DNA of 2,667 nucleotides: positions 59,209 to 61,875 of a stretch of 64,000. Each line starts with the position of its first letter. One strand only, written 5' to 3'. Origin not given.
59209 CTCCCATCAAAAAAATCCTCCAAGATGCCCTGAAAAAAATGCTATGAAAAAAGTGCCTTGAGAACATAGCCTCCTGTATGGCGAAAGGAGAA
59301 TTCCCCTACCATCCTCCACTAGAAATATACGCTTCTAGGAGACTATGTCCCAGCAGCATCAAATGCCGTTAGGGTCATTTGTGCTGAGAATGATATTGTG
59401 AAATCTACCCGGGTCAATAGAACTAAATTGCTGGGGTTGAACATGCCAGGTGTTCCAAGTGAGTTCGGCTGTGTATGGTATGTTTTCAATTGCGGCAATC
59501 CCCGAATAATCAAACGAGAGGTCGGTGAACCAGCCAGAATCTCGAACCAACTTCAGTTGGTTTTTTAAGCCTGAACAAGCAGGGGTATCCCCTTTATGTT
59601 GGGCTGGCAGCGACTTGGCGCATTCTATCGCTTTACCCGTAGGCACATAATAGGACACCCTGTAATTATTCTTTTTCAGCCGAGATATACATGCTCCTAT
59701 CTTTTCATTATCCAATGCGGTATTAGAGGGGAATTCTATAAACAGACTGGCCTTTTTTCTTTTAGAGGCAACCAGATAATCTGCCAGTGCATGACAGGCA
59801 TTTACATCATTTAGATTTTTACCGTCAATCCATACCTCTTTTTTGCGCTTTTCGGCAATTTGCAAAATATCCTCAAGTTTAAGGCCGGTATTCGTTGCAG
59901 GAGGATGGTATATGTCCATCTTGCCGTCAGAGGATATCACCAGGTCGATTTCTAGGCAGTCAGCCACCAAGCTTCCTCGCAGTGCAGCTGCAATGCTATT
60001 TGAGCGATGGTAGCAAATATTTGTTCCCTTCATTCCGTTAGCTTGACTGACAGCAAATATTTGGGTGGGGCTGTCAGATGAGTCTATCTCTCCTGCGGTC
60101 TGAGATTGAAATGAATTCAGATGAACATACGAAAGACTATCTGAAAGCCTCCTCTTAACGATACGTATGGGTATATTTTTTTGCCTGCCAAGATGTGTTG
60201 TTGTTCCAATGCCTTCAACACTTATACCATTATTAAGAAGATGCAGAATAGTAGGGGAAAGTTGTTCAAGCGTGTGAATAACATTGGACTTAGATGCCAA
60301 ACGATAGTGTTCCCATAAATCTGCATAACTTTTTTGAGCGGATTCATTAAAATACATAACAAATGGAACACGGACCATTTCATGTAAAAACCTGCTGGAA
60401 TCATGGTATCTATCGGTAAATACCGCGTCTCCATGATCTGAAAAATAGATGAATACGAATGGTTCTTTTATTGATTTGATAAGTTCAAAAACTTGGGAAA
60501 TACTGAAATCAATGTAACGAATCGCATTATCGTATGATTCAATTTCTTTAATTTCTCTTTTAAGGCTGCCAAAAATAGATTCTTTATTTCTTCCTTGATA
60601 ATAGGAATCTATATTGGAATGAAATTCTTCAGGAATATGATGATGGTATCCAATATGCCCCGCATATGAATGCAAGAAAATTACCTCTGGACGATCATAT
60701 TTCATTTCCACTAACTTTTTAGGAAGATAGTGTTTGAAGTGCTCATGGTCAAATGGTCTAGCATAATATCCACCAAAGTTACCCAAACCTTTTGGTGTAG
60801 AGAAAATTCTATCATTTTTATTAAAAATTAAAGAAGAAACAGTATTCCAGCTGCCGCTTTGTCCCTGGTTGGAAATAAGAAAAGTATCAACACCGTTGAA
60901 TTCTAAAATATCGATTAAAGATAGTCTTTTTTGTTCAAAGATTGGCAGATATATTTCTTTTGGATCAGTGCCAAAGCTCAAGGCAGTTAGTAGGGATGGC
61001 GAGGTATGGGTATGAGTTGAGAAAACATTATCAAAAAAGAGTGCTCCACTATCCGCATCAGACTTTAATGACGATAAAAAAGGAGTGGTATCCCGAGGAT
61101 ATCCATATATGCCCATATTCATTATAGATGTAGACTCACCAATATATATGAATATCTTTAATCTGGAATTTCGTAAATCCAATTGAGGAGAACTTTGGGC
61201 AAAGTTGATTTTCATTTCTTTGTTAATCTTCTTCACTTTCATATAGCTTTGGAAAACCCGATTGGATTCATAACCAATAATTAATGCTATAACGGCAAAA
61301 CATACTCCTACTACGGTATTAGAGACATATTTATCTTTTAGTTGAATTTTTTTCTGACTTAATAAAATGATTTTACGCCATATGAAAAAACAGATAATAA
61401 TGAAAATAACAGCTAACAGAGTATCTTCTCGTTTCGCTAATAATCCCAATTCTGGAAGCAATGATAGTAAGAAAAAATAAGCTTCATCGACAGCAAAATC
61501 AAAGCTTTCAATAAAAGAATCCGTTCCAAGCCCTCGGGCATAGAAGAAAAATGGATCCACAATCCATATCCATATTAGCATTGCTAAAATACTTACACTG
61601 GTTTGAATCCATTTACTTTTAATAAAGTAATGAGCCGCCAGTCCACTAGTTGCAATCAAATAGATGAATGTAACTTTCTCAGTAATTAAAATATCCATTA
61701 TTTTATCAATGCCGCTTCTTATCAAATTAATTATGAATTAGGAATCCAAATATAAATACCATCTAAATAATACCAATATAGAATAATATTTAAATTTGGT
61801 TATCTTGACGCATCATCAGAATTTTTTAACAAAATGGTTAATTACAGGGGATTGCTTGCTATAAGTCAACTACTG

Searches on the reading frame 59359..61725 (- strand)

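Call 23: search_protein_families(library=ncbifam, proteins=[window:59359-61725:-], max_evalue=0.00001)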
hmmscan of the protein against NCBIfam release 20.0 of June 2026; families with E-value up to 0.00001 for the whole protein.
window:59359-61725:- (788 aa): 16 families
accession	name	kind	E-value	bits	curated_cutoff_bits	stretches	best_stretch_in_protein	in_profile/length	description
NF007933.0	PRK10649.1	subfamily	5.9e-33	114.2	404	1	192-490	240-528/577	phosphoethanolamine transferase CptA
NF012179.0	CptA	domain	8.2e-30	104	900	1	147-490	185-516/556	phosphoethanolamine transferase CptA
NF007160.0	PRK09598.1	equivalog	1.7e-17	62.9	561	1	106-470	152-482/523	phosphoethanolamine--lipid A transferase EptA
NF028537.1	P_eth_NH2_trans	domain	9.6e-17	60.7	500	1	114-467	158-488/527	phosphoethanolamine--lipid A transferase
NF008593.0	PRK11560.1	equivalog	8.5e-13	47.4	493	1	347-497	390-536/563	kdo(2)-lipid A phosphoethanolamine 7''-transferase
NF008619.0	PRK11598.1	equivalog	6.9e-11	41.3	660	1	148-468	201-497/546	phosphoethanolamine transferase EptA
NF033409.0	poly_MCR3_broad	equivalog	5.8e-10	38.4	1075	1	190-435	227-451/535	MCR-3-related phosphoethanolamine--lipid A transferase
NF033408.5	polymyxin_MCR3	exception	3.7e-09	35.7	1225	1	150-435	199-455/540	MCR-3 family phosphoethanolamine--lipid A transferase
NF053859.1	polymyxin_MCR13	exception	1.4e-08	34.1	1250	0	394-435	412-455/541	MCR-13 family phosphoethanolamine--lipid A transferase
NF033671.1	polymyxin_MCR7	exception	3.6e-08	32.4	1250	1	190-435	229-453/539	MCR-7 family phosphoethanolamine--lipid A transferase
NF033462.1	polymyxin_MCR4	exception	9.9e-08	31.1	1225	1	107-435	163-457/541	MCR-4 family phosphoethanolamine--lipid A transferase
NF033669.1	polymyxin_MCR8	exception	1.1e-07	31.2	1250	1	191-470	237-503/565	MCR-8 family phosphoethanolamine--lipid A transferase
NF033463.1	polymyxin_MCR5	exception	1.1e-07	30.9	1250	1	173-484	225-513/547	MCR-5 family phosphoethanolamine--lipid A transferase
NF033862.2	polymyxin_MCR10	exception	1.5e-07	30.5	1250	0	394-435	412-455/539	MCR-10 family phosphoethanolamine--lipid A transferase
NF038075.1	fam_STM4013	hypoth_equivalog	1.7e-06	27.7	250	1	392-457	194-258/261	STM4013/SEN3800 family hydrolase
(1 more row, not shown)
